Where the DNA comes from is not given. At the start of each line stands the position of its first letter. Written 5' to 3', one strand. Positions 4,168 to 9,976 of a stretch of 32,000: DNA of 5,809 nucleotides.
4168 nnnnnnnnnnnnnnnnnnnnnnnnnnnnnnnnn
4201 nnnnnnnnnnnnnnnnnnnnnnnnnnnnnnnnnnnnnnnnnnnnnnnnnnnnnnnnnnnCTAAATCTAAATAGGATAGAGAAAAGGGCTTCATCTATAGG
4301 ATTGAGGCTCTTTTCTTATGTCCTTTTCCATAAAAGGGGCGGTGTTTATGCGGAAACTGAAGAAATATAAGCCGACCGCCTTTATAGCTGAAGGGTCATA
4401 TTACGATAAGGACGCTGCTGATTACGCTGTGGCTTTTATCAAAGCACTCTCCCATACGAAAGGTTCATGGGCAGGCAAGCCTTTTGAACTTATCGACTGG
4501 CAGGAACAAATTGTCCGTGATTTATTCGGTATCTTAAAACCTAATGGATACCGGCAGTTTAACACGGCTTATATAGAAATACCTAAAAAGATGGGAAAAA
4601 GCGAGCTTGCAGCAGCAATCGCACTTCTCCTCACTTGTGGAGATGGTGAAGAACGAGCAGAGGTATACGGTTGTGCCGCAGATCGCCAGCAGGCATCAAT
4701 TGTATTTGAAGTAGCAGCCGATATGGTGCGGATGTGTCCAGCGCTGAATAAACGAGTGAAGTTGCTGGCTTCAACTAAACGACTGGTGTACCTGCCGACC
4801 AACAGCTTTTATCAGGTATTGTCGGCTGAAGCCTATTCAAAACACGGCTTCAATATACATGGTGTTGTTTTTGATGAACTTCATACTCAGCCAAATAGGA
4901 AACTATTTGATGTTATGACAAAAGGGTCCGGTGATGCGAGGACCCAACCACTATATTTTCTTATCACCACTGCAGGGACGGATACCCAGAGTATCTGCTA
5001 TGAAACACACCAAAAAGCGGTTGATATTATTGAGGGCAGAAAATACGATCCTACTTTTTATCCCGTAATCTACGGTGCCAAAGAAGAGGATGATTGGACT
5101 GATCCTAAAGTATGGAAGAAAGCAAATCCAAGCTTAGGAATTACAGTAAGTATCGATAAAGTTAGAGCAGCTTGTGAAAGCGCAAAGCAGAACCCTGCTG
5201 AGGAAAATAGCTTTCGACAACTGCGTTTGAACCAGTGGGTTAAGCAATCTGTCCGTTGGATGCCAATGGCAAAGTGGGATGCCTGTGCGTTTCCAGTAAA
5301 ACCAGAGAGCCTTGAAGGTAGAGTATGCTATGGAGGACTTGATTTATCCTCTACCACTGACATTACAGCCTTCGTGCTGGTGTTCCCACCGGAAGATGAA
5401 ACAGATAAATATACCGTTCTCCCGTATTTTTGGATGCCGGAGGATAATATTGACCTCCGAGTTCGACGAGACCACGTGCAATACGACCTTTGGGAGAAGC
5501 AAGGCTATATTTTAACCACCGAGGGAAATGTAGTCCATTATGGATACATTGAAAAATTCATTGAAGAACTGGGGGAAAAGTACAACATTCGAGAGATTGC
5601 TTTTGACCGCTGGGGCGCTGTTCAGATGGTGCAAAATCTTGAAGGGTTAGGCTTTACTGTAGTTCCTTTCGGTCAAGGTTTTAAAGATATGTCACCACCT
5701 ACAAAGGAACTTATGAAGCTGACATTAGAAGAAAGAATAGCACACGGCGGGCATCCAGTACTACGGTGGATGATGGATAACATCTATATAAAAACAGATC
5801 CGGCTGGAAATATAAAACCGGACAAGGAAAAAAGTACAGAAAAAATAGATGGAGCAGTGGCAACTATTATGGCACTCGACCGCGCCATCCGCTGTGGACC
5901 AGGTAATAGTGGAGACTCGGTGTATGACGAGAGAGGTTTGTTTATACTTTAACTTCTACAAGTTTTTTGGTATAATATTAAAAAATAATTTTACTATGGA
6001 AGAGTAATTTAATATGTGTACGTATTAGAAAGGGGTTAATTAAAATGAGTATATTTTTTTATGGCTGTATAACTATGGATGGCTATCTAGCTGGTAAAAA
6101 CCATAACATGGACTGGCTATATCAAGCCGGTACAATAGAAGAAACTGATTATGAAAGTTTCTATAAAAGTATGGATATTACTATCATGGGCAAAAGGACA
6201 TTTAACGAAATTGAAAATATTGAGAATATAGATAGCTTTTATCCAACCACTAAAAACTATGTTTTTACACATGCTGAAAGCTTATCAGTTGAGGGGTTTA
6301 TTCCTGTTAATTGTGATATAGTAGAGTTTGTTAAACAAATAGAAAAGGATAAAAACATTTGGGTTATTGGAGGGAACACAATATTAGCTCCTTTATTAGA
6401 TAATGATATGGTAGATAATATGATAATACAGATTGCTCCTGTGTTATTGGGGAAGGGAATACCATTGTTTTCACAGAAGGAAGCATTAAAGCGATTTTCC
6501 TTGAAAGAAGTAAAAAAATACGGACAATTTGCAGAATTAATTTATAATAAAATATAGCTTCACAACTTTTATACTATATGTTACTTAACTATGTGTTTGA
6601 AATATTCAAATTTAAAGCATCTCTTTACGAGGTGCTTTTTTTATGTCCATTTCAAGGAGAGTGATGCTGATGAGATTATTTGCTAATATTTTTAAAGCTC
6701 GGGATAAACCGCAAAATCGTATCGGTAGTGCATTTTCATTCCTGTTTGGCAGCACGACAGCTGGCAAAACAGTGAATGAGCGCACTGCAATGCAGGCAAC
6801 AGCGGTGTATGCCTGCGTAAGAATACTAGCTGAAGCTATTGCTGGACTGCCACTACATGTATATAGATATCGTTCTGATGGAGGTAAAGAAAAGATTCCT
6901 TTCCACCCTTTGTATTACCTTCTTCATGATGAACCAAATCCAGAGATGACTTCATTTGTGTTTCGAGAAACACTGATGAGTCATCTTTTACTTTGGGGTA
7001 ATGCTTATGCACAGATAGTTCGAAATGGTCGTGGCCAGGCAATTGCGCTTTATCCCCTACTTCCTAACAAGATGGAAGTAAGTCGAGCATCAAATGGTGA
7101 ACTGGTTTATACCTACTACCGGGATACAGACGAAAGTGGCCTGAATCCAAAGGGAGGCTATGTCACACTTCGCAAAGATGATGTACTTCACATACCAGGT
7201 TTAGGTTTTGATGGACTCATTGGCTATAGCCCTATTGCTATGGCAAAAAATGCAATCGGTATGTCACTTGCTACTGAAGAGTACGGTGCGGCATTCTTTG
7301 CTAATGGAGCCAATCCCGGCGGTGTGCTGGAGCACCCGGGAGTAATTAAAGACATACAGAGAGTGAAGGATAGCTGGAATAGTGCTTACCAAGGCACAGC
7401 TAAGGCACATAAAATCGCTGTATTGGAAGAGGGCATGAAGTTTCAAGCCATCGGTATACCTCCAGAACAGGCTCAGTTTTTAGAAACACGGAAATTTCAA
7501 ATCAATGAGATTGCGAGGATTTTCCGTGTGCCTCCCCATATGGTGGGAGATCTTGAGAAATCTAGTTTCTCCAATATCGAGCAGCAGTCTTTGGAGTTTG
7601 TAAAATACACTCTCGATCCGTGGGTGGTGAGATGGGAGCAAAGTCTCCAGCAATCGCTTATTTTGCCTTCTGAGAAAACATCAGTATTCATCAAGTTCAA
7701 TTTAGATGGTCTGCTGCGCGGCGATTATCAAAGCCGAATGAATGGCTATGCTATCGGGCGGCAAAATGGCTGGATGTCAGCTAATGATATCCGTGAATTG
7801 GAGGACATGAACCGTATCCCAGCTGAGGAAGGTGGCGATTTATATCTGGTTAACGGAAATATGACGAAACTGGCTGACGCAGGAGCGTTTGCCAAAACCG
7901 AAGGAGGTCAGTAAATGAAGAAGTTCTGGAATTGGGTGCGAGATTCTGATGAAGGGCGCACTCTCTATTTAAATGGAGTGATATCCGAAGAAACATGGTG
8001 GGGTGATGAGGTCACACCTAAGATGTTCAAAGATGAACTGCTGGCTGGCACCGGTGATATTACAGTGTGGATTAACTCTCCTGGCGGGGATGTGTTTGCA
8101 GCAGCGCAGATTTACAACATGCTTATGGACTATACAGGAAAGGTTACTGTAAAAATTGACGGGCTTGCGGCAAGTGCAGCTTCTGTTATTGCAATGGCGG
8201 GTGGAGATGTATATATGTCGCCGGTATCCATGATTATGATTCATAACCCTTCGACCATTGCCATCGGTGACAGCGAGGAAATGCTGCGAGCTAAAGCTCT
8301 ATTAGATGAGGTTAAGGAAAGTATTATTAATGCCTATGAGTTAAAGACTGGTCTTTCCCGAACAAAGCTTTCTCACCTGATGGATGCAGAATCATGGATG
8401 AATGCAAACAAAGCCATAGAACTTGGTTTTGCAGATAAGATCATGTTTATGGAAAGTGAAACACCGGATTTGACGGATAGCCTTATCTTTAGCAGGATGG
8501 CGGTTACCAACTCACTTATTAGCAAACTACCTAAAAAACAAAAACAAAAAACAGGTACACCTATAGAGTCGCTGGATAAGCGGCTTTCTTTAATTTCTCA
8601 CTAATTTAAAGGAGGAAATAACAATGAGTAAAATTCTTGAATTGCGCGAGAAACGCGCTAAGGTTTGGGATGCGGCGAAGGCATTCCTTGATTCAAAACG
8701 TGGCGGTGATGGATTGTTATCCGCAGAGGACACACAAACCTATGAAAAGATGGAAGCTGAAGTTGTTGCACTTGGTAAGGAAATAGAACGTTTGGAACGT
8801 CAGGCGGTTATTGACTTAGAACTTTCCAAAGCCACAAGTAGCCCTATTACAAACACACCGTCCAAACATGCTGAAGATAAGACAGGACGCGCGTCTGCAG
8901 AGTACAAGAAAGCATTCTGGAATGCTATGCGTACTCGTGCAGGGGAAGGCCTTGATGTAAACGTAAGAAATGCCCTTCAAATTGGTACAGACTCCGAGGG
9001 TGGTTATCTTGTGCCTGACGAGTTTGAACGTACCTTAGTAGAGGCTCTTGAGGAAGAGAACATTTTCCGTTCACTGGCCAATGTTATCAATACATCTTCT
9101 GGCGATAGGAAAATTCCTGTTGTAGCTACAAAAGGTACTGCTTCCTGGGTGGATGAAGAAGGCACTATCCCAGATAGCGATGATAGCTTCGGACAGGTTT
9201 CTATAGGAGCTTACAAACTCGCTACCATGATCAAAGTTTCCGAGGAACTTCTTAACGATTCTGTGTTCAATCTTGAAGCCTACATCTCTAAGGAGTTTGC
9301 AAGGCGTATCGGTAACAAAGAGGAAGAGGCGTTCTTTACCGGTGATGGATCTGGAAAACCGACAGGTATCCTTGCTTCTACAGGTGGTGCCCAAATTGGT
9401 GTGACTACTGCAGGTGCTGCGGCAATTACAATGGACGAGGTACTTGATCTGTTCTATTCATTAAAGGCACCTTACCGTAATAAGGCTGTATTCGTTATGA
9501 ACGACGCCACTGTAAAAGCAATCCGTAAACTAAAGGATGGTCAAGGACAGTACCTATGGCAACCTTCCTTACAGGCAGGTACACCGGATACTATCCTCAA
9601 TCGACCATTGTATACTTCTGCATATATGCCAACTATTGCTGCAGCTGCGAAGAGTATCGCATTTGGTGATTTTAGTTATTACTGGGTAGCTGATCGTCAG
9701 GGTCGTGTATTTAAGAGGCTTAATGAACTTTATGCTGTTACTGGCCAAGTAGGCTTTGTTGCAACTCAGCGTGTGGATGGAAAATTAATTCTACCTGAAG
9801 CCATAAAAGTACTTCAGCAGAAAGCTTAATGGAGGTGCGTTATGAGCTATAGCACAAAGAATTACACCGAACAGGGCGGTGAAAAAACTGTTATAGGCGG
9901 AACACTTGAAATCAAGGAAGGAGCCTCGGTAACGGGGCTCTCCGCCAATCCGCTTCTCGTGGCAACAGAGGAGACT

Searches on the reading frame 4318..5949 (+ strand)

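Call 89: search_protein_families(library=pfam, proteins=[window:4318-5949:+], max_evalue=0.0001)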
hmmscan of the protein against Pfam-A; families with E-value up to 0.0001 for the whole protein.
window:4318-5949:+ (544 aa): 3 families
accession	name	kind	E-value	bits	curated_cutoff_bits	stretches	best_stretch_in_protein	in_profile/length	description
PF20441.4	TerL_nuclease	-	1.9e-50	172.1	24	1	244-523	4-282/286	Terminase large subunit, endonuclease domain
PF03354.21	TerL_ATPase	-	3.9e-19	69.5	23.7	1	60-232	1-174/178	Terminase large subunit, ATPase domain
PF03237.21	Terminase_6N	-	8.6e-06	26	22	1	88-219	4-136/215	Terminase large subunit, T4likevirus-type, N-terminal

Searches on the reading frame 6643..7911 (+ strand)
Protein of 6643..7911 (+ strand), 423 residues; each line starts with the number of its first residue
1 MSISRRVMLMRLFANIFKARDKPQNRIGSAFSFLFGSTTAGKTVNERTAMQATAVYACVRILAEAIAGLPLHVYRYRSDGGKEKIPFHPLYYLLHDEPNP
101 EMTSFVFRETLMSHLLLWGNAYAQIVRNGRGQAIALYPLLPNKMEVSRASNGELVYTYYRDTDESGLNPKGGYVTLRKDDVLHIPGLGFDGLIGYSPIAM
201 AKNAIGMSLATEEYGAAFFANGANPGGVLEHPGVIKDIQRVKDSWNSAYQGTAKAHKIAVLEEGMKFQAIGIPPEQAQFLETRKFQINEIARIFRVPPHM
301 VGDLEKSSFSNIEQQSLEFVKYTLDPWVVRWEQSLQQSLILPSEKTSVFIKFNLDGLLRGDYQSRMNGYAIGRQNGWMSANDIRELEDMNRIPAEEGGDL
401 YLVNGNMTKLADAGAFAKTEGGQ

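Call 89: search_protein_families(library=pfam, proteins=[window:6643-7911:+], max_evalue=0.0001)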
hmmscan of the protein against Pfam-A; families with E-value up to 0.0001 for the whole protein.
window:6643-7911:+ (423 aa): 1 family
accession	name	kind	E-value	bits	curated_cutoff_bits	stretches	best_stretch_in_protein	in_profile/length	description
PF04860.17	Phage_portal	-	3.8e-132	440.8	39.1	1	54-388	2-321/321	Phage portal protein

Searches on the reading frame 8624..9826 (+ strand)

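Call 89: search_protein_families(library=pfam, proteins=[window:8624-9826:+], max_evalue=0.0001)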
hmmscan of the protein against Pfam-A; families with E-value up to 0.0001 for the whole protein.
window:8624-9826:+ (401 aa): 1 family
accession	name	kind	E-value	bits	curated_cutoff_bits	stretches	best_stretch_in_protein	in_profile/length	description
PF05065.19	Phage_capsid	-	8.8e-94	314.4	24.2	1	126-398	1-279/280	Phage capsid family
